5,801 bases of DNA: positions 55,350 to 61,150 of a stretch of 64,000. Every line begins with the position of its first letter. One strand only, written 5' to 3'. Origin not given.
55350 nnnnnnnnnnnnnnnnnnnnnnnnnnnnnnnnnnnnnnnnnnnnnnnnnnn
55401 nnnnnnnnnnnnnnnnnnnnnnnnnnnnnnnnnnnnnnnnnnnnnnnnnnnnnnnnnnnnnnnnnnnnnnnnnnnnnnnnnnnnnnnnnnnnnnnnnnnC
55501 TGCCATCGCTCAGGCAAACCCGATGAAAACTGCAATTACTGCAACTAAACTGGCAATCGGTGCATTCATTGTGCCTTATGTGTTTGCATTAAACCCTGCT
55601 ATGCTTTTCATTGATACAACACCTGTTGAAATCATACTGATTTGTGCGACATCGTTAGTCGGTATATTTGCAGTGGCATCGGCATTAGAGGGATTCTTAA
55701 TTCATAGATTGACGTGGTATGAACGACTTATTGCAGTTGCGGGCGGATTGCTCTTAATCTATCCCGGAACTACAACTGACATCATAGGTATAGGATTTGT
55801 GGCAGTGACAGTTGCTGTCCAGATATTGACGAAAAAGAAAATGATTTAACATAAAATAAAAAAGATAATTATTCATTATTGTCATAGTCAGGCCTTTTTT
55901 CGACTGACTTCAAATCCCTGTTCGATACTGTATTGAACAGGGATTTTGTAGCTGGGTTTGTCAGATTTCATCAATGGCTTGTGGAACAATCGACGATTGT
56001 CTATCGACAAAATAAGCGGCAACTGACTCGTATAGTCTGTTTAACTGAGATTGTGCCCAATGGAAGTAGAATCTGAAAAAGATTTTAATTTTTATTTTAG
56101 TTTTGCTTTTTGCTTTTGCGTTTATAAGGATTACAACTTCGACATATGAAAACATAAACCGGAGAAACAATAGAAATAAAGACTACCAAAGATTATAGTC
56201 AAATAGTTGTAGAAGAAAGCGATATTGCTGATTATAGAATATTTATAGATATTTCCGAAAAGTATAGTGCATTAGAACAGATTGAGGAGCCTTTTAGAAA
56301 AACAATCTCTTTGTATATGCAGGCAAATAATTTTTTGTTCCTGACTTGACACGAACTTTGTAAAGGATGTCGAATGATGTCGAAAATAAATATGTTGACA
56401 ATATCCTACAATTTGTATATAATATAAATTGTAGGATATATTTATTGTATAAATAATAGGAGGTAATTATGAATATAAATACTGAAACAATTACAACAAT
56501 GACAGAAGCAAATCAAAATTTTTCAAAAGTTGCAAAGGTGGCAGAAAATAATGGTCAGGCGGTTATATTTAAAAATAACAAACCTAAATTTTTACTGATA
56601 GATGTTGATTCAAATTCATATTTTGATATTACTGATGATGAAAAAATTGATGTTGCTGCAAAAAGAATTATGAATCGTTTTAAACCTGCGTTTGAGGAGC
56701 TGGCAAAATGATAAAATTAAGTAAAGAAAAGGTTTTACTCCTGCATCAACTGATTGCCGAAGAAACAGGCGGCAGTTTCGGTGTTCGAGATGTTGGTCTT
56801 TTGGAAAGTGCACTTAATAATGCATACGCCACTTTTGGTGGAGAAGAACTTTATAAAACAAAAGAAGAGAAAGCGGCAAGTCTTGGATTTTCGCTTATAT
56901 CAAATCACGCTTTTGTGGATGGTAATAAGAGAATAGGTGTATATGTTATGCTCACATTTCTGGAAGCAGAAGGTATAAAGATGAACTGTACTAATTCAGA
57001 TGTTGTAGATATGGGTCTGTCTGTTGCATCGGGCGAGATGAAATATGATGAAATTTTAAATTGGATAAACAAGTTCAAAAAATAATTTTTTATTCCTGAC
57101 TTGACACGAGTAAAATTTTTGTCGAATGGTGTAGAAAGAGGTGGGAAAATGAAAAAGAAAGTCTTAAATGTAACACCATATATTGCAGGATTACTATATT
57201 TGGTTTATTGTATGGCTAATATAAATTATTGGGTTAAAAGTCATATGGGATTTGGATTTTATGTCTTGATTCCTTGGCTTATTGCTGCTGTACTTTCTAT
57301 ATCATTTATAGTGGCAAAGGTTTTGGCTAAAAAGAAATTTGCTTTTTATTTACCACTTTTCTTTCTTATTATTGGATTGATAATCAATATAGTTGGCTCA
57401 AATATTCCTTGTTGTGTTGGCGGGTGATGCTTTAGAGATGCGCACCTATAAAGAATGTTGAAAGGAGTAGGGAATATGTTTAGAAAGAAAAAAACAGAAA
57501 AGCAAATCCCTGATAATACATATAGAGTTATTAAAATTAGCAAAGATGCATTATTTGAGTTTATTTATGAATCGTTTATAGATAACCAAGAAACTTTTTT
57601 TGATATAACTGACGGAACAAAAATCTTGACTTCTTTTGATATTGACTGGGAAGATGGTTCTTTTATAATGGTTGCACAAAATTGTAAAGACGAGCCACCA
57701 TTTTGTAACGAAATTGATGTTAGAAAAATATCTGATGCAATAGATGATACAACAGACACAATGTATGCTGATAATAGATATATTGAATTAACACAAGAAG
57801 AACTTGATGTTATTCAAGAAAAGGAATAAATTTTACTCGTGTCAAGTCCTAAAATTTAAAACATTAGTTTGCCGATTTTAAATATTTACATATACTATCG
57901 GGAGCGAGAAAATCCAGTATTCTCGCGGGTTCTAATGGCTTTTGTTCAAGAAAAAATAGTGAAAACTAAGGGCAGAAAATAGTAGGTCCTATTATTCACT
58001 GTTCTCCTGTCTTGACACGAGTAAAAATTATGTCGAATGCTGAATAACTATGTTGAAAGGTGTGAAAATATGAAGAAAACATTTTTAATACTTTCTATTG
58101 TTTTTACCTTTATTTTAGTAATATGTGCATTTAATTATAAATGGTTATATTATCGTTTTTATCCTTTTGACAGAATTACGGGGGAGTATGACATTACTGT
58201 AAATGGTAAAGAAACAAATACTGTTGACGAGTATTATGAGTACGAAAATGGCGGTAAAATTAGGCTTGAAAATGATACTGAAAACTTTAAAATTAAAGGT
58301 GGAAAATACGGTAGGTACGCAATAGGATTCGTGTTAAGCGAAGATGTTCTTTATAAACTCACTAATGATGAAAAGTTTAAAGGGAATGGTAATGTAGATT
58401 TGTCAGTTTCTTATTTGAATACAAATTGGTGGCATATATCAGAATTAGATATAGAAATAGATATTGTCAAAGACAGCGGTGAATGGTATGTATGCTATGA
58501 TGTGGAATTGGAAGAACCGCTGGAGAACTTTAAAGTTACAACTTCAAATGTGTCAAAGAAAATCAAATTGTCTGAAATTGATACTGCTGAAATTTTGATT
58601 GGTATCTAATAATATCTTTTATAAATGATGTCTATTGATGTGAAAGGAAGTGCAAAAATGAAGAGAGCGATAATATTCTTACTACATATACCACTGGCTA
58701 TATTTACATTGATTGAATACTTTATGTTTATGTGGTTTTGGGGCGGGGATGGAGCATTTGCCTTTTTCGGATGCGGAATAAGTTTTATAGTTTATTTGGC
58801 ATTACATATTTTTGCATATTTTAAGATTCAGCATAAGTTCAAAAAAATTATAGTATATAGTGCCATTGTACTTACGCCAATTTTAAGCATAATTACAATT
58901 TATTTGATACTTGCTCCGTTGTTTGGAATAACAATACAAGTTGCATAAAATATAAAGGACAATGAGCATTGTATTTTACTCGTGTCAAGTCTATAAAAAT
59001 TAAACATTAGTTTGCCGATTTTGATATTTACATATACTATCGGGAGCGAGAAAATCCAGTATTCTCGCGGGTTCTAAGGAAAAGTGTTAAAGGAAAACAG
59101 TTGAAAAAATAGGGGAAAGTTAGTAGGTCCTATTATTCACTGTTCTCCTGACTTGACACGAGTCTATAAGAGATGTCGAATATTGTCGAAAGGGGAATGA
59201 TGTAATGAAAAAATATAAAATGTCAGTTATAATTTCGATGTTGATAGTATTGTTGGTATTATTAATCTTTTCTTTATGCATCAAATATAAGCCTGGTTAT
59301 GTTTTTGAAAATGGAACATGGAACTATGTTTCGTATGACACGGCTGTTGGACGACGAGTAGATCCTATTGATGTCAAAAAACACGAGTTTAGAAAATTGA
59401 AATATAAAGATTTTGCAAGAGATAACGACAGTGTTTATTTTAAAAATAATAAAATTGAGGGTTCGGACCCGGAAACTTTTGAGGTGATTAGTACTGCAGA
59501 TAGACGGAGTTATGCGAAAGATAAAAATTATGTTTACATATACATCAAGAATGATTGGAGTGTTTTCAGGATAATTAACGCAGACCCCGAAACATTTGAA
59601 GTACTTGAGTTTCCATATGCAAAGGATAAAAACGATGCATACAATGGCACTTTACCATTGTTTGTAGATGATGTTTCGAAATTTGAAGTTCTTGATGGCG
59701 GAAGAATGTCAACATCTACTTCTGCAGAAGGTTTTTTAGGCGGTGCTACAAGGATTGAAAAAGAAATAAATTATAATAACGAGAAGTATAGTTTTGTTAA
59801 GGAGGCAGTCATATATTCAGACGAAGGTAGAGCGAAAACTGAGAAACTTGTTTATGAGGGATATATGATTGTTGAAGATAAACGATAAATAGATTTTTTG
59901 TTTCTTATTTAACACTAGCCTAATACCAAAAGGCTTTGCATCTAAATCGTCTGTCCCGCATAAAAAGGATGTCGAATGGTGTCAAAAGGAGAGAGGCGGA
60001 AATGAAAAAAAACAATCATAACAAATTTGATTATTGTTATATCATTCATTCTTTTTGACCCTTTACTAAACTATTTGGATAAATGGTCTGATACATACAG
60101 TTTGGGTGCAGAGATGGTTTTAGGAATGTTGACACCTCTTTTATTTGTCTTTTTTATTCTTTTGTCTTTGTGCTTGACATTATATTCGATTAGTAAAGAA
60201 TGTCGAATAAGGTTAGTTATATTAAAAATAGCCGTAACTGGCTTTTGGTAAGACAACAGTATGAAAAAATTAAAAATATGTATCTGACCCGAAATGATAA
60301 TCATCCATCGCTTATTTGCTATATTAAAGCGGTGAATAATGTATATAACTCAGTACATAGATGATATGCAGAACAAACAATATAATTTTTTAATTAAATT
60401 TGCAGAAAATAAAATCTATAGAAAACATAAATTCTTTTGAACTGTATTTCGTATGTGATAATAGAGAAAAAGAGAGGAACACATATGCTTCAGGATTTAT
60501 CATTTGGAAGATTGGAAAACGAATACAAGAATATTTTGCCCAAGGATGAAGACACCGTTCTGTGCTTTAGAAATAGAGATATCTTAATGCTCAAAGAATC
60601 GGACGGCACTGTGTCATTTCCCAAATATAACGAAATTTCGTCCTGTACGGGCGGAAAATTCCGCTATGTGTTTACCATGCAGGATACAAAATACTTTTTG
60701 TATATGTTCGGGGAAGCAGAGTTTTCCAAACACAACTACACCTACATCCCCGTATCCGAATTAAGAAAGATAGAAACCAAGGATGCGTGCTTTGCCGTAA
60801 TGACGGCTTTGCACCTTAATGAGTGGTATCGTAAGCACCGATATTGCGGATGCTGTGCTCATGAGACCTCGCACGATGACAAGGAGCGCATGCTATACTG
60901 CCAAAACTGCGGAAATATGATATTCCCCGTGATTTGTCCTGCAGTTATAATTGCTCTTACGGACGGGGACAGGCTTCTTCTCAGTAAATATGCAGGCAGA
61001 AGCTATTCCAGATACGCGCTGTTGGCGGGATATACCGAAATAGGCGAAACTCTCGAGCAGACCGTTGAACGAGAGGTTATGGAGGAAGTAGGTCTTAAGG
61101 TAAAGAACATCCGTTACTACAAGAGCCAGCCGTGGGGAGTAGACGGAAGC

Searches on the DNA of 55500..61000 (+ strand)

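Call 6: search_rna_families(source=window, start=55500, end=61000, threshold=evalue, max_evalue=1, show_alignments=3)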
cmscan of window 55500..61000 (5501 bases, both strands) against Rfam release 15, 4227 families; matches with E-value up to 1: 2.
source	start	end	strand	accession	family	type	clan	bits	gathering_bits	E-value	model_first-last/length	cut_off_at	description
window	56400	56439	+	RF04109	mir-1305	Gene; miRNA;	-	22.6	63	0.82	1-83/83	no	mir-1305 microRNA precursor family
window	59186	59238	+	RF00315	snoJ33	Gene; snRNA; snoRNA; CD-box;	-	22.5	45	0.36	1-81/81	no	Small nucleolar RNA J33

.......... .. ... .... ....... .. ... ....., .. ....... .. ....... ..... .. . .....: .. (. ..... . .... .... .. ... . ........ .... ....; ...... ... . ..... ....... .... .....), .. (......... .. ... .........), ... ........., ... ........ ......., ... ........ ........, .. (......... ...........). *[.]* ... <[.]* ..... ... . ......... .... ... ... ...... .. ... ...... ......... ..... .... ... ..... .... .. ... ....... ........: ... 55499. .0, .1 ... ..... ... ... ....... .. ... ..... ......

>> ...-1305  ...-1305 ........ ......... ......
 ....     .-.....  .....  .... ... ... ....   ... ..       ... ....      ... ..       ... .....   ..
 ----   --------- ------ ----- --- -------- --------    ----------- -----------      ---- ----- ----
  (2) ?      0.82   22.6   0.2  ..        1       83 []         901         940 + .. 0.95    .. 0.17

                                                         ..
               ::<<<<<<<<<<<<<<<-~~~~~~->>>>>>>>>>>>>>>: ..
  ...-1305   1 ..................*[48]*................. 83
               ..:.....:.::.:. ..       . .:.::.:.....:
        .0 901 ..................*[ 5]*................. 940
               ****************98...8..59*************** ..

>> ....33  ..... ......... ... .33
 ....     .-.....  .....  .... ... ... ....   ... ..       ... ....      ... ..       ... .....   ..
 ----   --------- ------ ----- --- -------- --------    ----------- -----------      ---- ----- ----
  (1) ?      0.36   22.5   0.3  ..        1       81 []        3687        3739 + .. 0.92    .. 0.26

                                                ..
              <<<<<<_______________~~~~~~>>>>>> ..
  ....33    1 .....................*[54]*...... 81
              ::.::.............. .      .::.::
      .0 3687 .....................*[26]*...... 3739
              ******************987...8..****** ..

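Call 66: search_dna_similar(query=window:58974-59195:+, collection=phages, mode=distant, max_rows=10)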
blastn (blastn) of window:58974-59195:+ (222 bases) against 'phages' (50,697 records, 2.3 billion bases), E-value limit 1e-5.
No match.

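Call 67: search_dna_similar(query=window:58974-59195:+, collection=plasmids, mode=distant, max_rows=10)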
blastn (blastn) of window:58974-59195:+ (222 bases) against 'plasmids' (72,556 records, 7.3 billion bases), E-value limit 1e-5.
No match.

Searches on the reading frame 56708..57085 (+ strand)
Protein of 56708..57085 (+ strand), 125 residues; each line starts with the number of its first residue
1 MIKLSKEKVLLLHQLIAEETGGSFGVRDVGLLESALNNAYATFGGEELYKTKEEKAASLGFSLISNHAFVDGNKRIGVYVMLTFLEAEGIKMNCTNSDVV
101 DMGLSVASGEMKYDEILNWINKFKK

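Call 12: search_protein_families(library=pfam, proteins=[window:56708-57082:+], max_evalue=0.01)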
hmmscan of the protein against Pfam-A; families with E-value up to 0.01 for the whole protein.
window:56708-57082:+ (125 aa): 1 family
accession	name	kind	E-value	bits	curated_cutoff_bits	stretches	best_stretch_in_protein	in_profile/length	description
PF02661.23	Fic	-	3e-17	63.7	24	1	4-85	2-93/93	Fic/DOC family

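Call 19: find_encoding_contigs(protein=window:56708-57085:+, flank=8000, max_places=10)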
Protein window:56708-57085:+ (125 aa): no gene with exactly this product is on record in the collection.

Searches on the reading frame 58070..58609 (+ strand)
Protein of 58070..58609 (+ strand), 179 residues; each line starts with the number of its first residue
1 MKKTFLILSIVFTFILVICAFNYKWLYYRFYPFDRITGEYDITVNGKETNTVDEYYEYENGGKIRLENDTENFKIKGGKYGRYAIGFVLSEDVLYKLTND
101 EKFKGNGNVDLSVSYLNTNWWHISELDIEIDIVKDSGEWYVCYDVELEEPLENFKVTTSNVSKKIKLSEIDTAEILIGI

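Call 12: search_protein_families(library=pfam, proteins=[window:58070-58606:+], max_evalue=0.01)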
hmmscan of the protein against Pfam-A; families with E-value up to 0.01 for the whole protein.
window:58070-58606:+ (179 aa): 0 families

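Call 16: find_encoding_contigs(protein=window:58070-58609:+, flank=6000, max_places=10)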
Protein window:58070-58609:+ (179 aa): no gene with exactly this product is on record in the collection.

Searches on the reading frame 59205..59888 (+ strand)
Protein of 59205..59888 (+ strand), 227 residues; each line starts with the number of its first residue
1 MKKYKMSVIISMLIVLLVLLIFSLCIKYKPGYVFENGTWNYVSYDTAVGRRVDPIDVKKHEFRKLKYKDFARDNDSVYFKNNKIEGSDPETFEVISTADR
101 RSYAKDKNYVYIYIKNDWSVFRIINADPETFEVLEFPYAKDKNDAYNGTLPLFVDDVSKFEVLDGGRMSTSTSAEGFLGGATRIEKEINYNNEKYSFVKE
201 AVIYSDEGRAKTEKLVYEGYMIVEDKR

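Call 12: search_protein_families(library=pfam, proteins=[window:59205-59885:+], max_evalue=0.01)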
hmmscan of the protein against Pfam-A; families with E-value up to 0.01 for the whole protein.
window:59205-59885:+ (227 aa): 1 family
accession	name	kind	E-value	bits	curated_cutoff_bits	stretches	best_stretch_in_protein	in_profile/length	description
PF13644.11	DKNYY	-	4e-19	70.1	25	2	70-112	1-42/141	DKNYY family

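Call 17: find_encoding_contigs(protein=window:59205-59888:+, flank=6000, max_places=10)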
Protein window:59205-59888:+ (227 aa): no gene with exactly this product is on record in the collection.
